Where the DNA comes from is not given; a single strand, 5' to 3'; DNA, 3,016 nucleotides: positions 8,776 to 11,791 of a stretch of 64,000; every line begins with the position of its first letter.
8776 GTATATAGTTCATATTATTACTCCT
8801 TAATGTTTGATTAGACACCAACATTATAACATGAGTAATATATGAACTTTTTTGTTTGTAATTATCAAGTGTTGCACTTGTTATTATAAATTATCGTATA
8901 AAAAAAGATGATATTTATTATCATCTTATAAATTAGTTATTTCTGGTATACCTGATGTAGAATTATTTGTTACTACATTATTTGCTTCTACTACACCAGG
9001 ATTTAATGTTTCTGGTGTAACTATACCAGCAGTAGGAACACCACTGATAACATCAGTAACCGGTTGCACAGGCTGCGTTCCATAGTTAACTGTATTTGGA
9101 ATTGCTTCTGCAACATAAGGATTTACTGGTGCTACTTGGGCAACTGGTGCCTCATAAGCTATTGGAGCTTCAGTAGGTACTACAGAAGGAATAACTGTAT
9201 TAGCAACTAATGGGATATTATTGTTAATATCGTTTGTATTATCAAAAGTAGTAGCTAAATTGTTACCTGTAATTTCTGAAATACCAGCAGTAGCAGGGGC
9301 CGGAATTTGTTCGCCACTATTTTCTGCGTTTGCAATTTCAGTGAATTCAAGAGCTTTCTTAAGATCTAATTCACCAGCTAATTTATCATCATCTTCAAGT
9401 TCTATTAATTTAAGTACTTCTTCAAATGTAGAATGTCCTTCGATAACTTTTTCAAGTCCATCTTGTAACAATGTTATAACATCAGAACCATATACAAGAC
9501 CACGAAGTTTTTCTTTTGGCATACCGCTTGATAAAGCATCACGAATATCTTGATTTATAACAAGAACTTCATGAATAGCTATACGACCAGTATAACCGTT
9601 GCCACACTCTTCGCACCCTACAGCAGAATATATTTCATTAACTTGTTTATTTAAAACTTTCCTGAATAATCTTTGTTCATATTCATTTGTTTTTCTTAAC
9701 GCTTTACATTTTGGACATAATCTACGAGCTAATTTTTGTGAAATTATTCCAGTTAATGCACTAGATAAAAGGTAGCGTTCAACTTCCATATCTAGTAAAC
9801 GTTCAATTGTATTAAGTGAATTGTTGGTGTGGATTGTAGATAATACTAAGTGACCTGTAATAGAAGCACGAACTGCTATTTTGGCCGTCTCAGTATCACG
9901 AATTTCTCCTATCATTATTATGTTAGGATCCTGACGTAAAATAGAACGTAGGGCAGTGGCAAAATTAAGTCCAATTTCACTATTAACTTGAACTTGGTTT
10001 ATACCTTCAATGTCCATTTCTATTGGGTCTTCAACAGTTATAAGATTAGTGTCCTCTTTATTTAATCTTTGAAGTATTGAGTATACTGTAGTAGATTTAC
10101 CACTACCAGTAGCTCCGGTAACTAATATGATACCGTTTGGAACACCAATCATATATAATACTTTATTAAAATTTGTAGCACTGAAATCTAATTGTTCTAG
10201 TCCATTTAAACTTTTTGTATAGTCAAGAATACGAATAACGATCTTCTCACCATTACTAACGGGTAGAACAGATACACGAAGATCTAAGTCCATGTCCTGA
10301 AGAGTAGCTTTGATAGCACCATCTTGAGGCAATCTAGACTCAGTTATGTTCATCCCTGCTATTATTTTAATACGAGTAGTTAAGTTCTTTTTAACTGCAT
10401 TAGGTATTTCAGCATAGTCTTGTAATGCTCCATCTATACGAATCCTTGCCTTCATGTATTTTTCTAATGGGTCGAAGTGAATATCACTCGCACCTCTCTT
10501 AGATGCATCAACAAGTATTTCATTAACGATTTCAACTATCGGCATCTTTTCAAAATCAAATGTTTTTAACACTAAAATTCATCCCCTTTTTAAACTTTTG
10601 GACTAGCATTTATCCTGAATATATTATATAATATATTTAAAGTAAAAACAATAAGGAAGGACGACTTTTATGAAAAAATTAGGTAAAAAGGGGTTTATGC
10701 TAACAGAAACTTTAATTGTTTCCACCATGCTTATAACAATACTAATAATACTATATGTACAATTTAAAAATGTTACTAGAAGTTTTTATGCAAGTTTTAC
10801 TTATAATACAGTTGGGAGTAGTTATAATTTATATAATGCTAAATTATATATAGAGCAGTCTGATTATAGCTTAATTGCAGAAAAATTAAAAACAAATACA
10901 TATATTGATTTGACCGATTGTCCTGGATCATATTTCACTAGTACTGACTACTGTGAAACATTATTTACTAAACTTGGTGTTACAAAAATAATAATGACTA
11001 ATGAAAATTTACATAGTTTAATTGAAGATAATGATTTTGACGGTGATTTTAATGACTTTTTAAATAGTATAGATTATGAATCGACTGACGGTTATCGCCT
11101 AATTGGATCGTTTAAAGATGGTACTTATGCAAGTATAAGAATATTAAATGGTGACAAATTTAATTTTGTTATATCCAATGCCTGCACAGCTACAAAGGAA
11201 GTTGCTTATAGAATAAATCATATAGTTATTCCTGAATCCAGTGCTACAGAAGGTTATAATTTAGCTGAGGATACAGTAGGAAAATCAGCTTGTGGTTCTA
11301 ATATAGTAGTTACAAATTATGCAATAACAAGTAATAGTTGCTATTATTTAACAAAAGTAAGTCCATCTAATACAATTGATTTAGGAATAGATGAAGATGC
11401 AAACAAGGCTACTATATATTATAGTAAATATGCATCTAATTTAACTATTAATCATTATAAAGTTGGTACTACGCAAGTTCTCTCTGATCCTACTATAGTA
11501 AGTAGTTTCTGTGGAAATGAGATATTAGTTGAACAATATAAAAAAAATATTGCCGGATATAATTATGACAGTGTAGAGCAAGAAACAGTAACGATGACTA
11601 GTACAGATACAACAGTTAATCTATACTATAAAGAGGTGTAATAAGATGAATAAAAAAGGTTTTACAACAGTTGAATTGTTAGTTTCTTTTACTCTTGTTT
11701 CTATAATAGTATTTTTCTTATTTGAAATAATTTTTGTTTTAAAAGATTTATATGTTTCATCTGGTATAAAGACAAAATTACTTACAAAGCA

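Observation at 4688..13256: Atypical type IV pilus locus: PilC with a 360-aa N-terminal TM plus KE-rich helix fusion, PilB with a low-complexity tail, and two giant pilins (one glycine-rich)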

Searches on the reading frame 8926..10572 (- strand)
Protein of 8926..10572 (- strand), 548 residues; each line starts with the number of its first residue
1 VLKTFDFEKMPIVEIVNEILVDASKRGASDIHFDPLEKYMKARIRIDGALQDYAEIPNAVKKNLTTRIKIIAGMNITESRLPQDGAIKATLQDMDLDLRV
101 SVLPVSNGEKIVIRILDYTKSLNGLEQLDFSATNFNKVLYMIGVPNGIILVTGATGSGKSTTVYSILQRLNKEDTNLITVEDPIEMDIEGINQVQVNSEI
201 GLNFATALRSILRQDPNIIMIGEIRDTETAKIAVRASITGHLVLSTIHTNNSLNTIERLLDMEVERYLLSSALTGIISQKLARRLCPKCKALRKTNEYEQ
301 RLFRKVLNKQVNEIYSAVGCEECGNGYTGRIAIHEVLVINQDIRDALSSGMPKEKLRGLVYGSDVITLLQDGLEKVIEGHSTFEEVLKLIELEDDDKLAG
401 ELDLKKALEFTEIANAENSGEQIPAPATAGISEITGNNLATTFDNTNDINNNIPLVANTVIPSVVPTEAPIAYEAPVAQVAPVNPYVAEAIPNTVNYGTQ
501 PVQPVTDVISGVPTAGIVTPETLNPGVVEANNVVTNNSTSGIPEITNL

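Call 4: search_protein_families(library=pfam, proteins=[window:8926-10572:-], max_evalue=0.01)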
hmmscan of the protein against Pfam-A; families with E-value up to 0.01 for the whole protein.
window:8926-10572:- (548 aa): 11 families
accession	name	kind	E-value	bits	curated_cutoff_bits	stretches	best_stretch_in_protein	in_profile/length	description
PF00437.27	T2SSE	-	2.8e-122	408.4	24.9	1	9-387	5-369/370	Type II/IV secretion system protein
PF13401.12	AAA_22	-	9.5e-05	23.2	27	1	146-199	5-57/130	AAA domain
PF13173.12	AAA_14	-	0.00011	22.7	27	1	146-238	2-85/129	AAA domain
PF01935.23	DUF87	-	0.00036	21.1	23.2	1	150-175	27-53/220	Helicase HerA, central domain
PF25199.1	nSTAND_NTPase5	-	0.0018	18.5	34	1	147-189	42-85/145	Novel STAND NTPase 5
PF13191.12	AAA_16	-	0.0021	19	32.6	1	145-174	24-52/167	AAA ATPase domain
PF13555.12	AAA_29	-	0.0026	17.9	27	1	145-163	21-39/61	P-loop containing region of AAA domain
PF05673.19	DUF815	-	0.003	17.2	23.8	1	136-182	43-89/249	Protein of unknown function (DUF815)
PF20720.3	nSTAND3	-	0.0033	17.6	27.2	1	146-185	17-56/155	Novel STAND NTPase 3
PF12775.13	AAA_7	-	0.0066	16.4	25.8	0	149-180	36-67/181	P-loop containing dynein motor region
PF01580.24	FtsK_SpoIIIE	-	0.0084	16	24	0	148-168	41-61/221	FtsK/SpoIIIE family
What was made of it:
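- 9397..10572 (-): PilB/GspE-type extension ATPase core (N2 + CTD with tetracysteine motif), without an N1 domain. Pfam T2SSE E=2.8e-122 (call 4).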

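Call 5: search_protein_families(library=ncbifam, proteins=[window:8926-10572:-], max_evalue=0.01)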
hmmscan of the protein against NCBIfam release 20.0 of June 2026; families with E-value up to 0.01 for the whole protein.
window:8926-10572:- (548 aa): 24 families
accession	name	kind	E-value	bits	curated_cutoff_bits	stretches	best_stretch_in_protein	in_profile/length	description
TIGR02533.1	type_II_gspE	equivalog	1.6e-142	475.6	630.25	1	9-388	106-484/486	type II secretion system ATPase GspE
TIGR02538.1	type_IV_pilB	equivalog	1.2e-137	459.9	675.65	1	8-388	177-560/564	type IV-A pilus assembly ATPase PilB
NF007755.0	PRK10436.1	equivalog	2.8e-130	435.1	617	1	8-392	81-461/465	type II secretion system protein GspE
NF053534.1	T4PilAsmATPsTfpB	equivalog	3.1e-120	402.3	850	1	6-390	195-582/584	type IV pilus assembly ATPase TfpB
NF041000.1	ATPase_ComGA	equivalog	8.9e-78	260.9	300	1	18-282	2-265/267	competence type IV pilus ATPase ComGA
TIGR01420.1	pilT_fam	subfamily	2.8e-52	178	319.1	1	17-284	3-270/343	PilT/PilU family type 4a pilus ATPase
TIGR02525.1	plasmid_TraJ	equivalog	1.4e-27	96.6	368.3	1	125-294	132-310/372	plasmid transfer ATPase TraJ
TIGR02524.1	dot_icm_DotB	equivalog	1.9e-24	86.6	463.3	1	138-318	126-321/358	Dot/Icm type IV secretion system ATPase DotB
TIGR02782.1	TrbB_P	equivalog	2.8e-16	59.7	304.55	1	149-261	139-254/303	P-type conjugative transfer ATPase TrbB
TIGR02788.1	VirB11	equivalog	1.4e-15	57.2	249.95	1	148-264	146-267/308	P-type DNA transfer ATPase VirB11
NF058587.1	archaellum_moto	equivalog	4.4e-15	55.4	550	1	146-260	275-394/527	archaellum flagellar ATPase motor FlaI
NF010469.0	PRK13894.1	subfamily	4.6e-14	52.5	508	1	149-260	152-265/320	conjugal transfer ATPase TrbB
TIGR03819.1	heli_sec_ATPase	hypoth_equivalog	2.1e-13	50.2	373.15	1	62-259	97-297/340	TadA family conjugal transfer-associated ATPase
NF010407.0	PRK13833.1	subfamily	8.6e-12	45.1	499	1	149-264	147-264/323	conjugal transfer protein TrbB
NF010425.0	PRK13851.1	equivalog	1.4e-09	37.3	461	1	130-261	146-282/344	type IV secretion system protein VirB11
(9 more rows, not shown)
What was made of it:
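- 9397..10572 (-): The GspE and PilB models match only from positions 106 and 177 onward (call 5).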

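Call 49: search_solved_structures(query=window:8926-10572:-, max_evalue=1e-20, show_alignments=0)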
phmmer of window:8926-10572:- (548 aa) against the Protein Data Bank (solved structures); distinct sequences matched with E-value up to 1e-20: 23.
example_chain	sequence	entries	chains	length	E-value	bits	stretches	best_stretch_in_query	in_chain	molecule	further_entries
4pht_A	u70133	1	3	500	9.6e-103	348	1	9-389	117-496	General secretory pathway protein E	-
4ksr_A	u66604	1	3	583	9.4e-102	344.8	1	9-392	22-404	Type II secretion system protein E, Hemolysin-coregulated protein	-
4kss_A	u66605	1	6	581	1e-101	344.7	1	9-403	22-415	Type II secretion system protein E, hemolysin-coregulated protein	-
1p9r_A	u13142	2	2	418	2.2e-101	343.5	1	9-388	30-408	General secretion pathway protein E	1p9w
5oiu_A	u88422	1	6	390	2.5e-101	343.4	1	13-388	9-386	Type IV pilus assembly protein PilF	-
6ejf_A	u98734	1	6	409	2.7e-101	343.3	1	15-388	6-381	Type IV pilus assembly protein PilF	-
5it5_F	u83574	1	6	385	3.6e-101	342.8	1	15-388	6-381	ATP binding motif-containing protein PilF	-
6f8l_G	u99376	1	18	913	1.2e-100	341.1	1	12-388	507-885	Type IV pilus assembly protein PilF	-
3jc8_Ba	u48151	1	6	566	1.3e-99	337.7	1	9-387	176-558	Type IV-A pilus assembly ATPase PilB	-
5zfr_A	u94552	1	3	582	7.4e-99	335.2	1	8-391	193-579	Type IV pilus biogenesis ATPase PilB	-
6olj_C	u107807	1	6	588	4e-98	332.8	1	8-391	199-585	Type IV pilus biogenesis ATPase PilB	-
5tsg_B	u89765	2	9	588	5.2e-98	332.4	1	8-391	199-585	Type IV pilus biogenesis ATPase PilB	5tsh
2ewv_A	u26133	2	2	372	9.5e-34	120.4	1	17-291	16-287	twitching motility protein PilT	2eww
2gsz_A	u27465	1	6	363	1.5e-33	119.8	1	18-291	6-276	twitching motility protein PilT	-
3jvu_A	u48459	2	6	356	1.8e-32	116.2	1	16-288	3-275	Twitching mobility protein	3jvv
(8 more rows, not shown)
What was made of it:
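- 9397..10572 (-): PDB alignments start at residue 199 of 588 in Gmet PilB (call 49).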

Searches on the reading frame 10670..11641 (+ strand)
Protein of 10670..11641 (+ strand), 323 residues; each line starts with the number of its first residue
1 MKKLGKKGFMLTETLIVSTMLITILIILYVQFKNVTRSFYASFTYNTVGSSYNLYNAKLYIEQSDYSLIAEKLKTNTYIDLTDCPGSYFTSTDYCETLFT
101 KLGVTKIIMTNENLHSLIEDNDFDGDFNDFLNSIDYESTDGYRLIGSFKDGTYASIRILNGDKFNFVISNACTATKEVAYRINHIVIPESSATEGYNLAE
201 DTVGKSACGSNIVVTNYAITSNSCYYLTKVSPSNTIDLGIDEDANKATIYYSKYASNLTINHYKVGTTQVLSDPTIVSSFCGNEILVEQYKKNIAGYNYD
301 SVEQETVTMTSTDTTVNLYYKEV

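Call 4: search_protein_families(library=pfam, proteins=[window:10670-11641:+], max_evalue=0.01)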
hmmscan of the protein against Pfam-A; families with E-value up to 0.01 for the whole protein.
window:10670-11641:+ (323 aa): 0 families

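Call 5: search_protein_families(library=ncbifam, proteins=[window:10670-11641:+], max_evalue=0.01)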
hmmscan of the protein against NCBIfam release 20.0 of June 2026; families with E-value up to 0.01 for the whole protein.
window:10670-11641:+ (323 aa): 0 families

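Call 29: find_homologous_proteins(query=window:10670-11641:+, max_evalue=0.001)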
Query window:10670-11641:+ (323 aa): 32 proteins with E <= 0.001 among 1037 candidates.
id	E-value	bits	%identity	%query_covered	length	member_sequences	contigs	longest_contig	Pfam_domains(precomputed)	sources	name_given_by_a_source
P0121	2.0e-205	699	100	100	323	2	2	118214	-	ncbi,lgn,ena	-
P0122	5.9e-205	698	100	100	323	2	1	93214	-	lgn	-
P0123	2.9e-204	695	99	100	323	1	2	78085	-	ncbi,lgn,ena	-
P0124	6.3e-204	694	99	100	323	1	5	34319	-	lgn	-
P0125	1.4e-183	627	88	100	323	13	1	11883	-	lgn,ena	-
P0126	6.5e-181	619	88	100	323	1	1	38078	-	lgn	-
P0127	2.7e-179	613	87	100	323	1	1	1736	-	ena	-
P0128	3.3e-155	534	75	100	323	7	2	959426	-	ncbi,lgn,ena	-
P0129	2.4e-138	479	69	100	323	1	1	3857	-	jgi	jgi:competence protein ComGC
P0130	2.6e-136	472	68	100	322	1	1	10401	-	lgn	-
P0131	2.1e-118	413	60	100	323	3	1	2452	-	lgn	-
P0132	2.3e-118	413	61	100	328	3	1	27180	-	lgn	-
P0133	2.7e-116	407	59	100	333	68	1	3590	-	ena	-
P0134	9.4e-113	395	57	100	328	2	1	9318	-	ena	-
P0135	1.1e-109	385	55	100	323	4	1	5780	-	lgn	-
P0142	3.6e-78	281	46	100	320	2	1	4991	PF06458.19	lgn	-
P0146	3.7e-74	268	44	100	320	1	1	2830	PF06458.19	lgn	-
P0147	2.2e-73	266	45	100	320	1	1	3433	PF06458.19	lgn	-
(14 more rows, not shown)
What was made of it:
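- One source annotated a pilin 1 homologue as ComGC (call 29).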

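Call 42: search_protein_families(library=pfam, proteins=[window:10670-11641:+, P0142], max_evalue=1)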
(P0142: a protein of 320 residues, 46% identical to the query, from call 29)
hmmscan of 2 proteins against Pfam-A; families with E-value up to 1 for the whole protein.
window:10670-11641:+ (323 aa): 1 family
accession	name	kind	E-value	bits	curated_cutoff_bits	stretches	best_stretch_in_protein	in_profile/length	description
PF06458.18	MucBP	-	0.011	16.9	23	1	258-321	2-63/63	MucBP domain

P0142 (320 aa): 2 families
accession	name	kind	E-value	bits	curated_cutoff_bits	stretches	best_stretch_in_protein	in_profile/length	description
PF06458.18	MucBP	-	4.3e-06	27.8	23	1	251-312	2-62/63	MucBP domain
PF00233.25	PDEase_I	-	0.077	13.1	24.8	1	39-124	49-135/238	3'5'-cyclic nucleotide phosphodiesterase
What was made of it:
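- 11174..11641 (+): Pilin 1, two MucBP-like beta-grasp repeats (aa 169-323). Pfam MucBP E=0.011, below the cut-off, in this protein, but 27.8 bits against a cut-off of 23 in homologue P0142 (calls 29, 42).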

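Call 55: predict_structure(alignment_id=A6)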
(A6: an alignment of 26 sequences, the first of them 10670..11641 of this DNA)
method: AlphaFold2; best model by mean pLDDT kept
length: 323 residues; sequences in the alignment: 26
mean_pLDDT: 85.2   pTM: 0.48
mean pLDDT of the five models: 85.2, 84.5, 83.9, 83.8, 81.6
residues with pLDDT >= 90: 152; 70-90: 140; 50-70: 22; < 50: 9
segments of 3 or more residues with pLDDT < 50: 1-9
pLDDT, mean of each block of 10 residues (from residue 1): 47 74 84 73 84 89 77 85 85 92 93 87 88 84 91 84 55 73 92 88 87 91 88 88 89 94 94 94 92 94 93 94 90
secondary structure, 60 per line:
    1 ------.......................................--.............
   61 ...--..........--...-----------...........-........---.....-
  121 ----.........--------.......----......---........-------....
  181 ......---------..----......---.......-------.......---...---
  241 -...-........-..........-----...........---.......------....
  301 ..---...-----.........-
elements in order: H7-44 H48-63 H66-75 E78-80 H92-102 E104-111 H115-119 H125-133 E142-148 E153-158 H162-169 E177-186 E202-207 E211-213 H214-217 E225-231 E235-237 E246-253 E255-264 E270-280 E284-286 H287-290 E297-302 E306-308 E314-322
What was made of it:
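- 10670..11173 (+): Pilin 1, class III signal (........|FMLTE) plus pilin module (aa 1-168). AF2 gives an alpha1 helix at 7-44 followed by an alpha/beta domain (call 55).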

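Call 59: fold_search(model_id=the predicted structure, library=pdb)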
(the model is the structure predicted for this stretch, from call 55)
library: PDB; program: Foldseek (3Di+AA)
matches with E <= 10: 491; with E <= 0.001: 11
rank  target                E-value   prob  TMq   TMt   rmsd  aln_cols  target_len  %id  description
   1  7yl4_A                7.5e-09  1.00  0.31  0.23  12.8       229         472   13  Cell surface protein YwfG protein (apo form) (released 2023-06-07)
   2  7yl6_B                9.5e-09  1.00  0.33  0.27  12.9       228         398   13  Cell surface protein YwfG protein complexed with alpha-1,2-mannobiose (released 2023-06-07)
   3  7yl4_B                2.3e-08  1.00  0.32  0.27  12.7       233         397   14  Cell surface protein YwfG protein (apo form) (released 2023-06-07)
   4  7yl5_B                3.4e-08  1.00  0.31  0.27  13.0       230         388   14  Cell surface protein YwfG protein complexed with mannose (released 2023-06-07)
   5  7avh                  1.9e-04  1.00  0.18  0.30   8.8       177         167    8  Streptococcal High Identity Repeats in Tandem (SHIRT) domains 3-4 from cell surface protein SGO_0707 (released 2021-06-09)
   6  7lsr_A                2.6e-04  1.00  0.19  0.08  17.4       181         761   12  Ruminococcus bromii Amy12-D392A with maltoheptaose (released 2021-07-14)
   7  7lsa_A                3.1e-04  1.00  0.19  0.09  17.3       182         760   12  Ruminococcus bromii Amy12 with maltoheptaose (released 2021-07-14)
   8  7lst_A                5.6e-04  0.99  0.19  0.08  21.0       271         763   10  Ruminococcus bromii Amy12-D392A with 63-a-D-glucosyl-maltotriosyl-maltotriose (released 2021-07-14)
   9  7lsu_A                5.9e-04  0.95  0.17  0.08  15.1       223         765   12  Ruminococcus bromii Amy12-D392A with 63-a-D-glucosyl-maltotriose (released 2021-07-14)
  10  7kpj_F                7.5e-04  0.96  0.20  0.26  12.5       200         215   12  Crystal structure of Ruminococcus gnavus immunoglobulin binding protein in complex with 338E6 Fab (released 2022-01-19)
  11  3i57_A                9.0e-04  0.98  0.17  0.27  16.8       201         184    8  Type 2 repeat of the mucus binding protein MUB from Lactobacillus reuteri (released 2009-09-15)
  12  4m02                  2.6e-03  0.99  0.24  0.40   9.8       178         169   13  Middle fragment(residues 494-663) of the binding region of SraP (released 2014-06-18)
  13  9qr4_A                3.6e-03  1.00  0.18  0.16   4.4        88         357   15  InlB392_T336Y: T336Y variant of Listeria monocytogenes InlB (internalin B) residues 36-392 (released 2025-12-03)
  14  7nms                  3.8e-03  0.97  0.17  0.15  11.7       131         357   11  InlB392_T332E: T332E variant of Listeria monocytogenes InlB (internalin B) residues 36-392 (released 2022-01-26)
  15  4m01_C                4.3e-03  0.82  0.17  0.17  19.0       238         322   11  N terminal fragment(residues 245-575) of binding region of SraP (released 2014-06-18)
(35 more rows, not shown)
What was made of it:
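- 11174..11641 (+): The Foldseek top hit is YwfG (E=7.5e-9), with SHIRT and the MUB type-2 repeat at E<1e-3 and InlB B-repeat and Spr1345 weaker (call 59).
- On Pfam PF06458 MucBP: Fold matches include YwfG (best, E=7.5e-9), MUB, InlB B-repeat and MucBP NMR structures (call 59).
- Closest known: MucBP/MubR repeats of Gram-positive surface adhesins. Same: Two tandem beta-grasp repeats of about 75 aa. The Pfam MucBP cut-off is reached in homologues, and these proteins are among the fold matches, YwfG the best (calls 42, 59).
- The top fold hit is YwfG (E=7.5e-9); SHIRT and MUB repeats match at E<1e-3, and InlB B-repeat and Spr1345 more weakly (calls 29, 42, 55, 59).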
